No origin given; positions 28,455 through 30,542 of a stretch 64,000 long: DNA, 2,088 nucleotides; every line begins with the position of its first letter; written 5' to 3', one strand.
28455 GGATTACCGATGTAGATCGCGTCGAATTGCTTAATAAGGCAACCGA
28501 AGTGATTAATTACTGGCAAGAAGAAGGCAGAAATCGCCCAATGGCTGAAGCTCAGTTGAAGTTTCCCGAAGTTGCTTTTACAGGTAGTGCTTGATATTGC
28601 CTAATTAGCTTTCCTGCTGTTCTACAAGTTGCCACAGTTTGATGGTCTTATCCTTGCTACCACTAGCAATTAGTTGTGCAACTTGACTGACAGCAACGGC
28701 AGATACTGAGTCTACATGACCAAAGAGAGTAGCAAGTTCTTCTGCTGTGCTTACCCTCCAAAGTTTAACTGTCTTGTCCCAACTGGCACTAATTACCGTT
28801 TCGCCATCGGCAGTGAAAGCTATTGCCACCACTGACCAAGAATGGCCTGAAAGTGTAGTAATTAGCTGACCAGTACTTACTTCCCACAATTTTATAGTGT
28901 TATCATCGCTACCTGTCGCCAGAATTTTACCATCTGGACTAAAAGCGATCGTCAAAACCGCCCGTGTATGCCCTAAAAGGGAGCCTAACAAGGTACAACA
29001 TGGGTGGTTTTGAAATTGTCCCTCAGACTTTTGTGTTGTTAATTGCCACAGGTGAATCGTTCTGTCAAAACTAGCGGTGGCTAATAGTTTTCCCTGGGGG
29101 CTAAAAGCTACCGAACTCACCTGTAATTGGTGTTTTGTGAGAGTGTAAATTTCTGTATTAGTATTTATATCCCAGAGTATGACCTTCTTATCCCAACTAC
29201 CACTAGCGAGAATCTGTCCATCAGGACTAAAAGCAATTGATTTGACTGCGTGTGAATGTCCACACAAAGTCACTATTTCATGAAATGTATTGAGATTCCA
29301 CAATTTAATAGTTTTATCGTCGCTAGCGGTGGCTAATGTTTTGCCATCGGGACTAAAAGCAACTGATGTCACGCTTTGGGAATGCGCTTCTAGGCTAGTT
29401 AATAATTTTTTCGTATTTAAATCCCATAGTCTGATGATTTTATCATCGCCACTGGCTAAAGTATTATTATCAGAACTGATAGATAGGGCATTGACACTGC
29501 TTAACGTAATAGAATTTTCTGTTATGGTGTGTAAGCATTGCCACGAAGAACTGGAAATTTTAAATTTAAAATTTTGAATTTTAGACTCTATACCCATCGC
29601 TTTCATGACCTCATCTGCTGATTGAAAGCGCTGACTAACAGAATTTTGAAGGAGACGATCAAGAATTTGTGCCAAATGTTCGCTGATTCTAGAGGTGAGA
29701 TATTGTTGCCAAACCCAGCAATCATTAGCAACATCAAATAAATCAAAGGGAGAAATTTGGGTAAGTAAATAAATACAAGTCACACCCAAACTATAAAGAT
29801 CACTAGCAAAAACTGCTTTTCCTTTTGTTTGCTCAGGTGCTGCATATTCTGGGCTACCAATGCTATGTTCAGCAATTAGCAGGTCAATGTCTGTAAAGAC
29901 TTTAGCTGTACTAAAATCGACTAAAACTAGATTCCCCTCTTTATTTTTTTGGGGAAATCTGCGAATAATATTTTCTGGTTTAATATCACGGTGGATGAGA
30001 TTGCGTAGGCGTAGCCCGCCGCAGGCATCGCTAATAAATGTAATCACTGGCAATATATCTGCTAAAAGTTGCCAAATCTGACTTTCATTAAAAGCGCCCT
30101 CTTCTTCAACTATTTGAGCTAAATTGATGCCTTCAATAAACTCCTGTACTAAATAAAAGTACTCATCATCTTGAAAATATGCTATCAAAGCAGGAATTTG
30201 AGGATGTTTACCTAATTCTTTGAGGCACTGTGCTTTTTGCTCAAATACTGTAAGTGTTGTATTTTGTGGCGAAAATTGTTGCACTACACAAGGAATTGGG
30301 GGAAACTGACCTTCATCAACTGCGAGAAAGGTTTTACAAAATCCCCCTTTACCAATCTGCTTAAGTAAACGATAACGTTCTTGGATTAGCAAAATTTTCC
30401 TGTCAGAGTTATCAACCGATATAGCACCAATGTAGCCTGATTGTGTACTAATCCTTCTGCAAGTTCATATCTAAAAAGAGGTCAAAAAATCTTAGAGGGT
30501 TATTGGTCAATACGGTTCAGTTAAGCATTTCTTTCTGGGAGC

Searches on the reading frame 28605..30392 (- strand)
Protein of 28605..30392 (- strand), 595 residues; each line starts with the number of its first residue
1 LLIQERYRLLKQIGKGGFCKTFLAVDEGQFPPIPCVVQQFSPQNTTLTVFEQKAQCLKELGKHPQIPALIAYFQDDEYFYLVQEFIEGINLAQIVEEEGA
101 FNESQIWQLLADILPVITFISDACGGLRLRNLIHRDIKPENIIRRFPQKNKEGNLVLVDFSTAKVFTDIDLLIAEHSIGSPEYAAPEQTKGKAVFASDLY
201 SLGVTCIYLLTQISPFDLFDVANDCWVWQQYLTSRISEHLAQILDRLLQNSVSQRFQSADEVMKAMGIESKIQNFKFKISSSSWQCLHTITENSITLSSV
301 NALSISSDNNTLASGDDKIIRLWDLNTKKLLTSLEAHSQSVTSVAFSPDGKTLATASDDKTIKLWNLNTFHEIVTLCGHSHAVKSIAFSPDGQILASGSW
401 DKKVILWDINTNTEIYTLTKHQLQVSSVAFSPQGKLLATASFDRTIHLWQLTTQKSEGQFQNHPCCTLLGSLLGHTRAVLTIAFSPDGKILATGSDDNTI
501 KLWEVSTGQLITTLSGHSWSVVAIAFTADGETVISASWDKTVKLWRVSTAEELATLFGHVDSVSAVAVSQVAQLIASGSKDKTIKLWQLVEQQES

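Call 8: search_protein_families(library=pfam, proteins=[window:28605-30392:-], max_evalue=0.01)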
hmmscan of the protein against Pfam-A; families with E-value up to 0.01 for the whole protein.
window:28605-30392:- (595 aa): 57 families (the best 25 are shown)
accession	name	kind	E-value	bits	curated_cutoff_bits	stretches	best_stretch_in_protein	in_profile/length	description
PF00400.38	WD40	-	4.4e-80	261.2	27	7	329-366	2-39/39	WD domain, G-beta repeat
PF25173.1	Beta-prop_WDR3_1st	-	9.5e-71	237.7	154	3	472-593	25-146/184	WDR3 first beta-propeller domain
PF25174.1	Beta-prop_THOC3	-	6.2e-70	235.7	305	4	361-462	152-253/272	THOC3 beta-propeller domain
PF24814.1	WD40_Prp19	-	1.6e-56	191.9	320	4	380-457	135-212/281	Prp19 WD40 domain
PF25172.1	Beta-prop_WDR3_2nd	-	1.3e-52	179.3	140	3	470-591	169-290/293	WDR3 second beta-propeller domain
PF25175.1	Beta-prop_WDR5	-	9.3e-50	170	250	2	299-452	12-166/296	WDR5 beta-propeller domain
PF24817.1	WD40_WDHD1_1st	-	8.5e-49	166.7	109.9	4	339-417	87-165/291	WDHD1 first WD40 domain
PF24807.1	WD40_CDC20-Fz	-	5.2e-45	154.4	200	3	282-456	39-214/292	CDC20/Fizzy WD40 domain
PF23414.1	Beta-prop_EML_2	-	9.1e-42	143.7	90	2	308-457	10-159/266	Echinoderm microtubule-associated protein second beta-propeller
PF24105.1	Beta-prop_CAF1B_HIR1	-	2.5e-40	139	80.5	2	328-458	60-208/383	CAF1B/HIR1 beta-propeller domain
PF25391.1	WD40_Gbeta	-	1.1e-39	136.9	150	3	472-594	139-260/340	G protein beta WD-40 repeat protein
PF25047.1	Beta-prop_TEP1_2nd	-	1.7e-39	136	89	3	414-589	33-204/255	TEP-1 second beta-propeller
PF24805.1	EIF3I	-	3e-37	128.9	200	4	513-589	5-81/324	EIF3I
PF25168.1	Beta-prop_WDR36-Utp21_2nd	-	1.2e-36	127.1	84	4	263-403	172-304/335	WDR36/Utp21 second beta-propeller domain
PF24782.2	WD40_MABP1-WDR62_2nd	-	1.6e-35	123.1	290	1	250-547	44-341/341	MABP1/WDR62 second WD40 domain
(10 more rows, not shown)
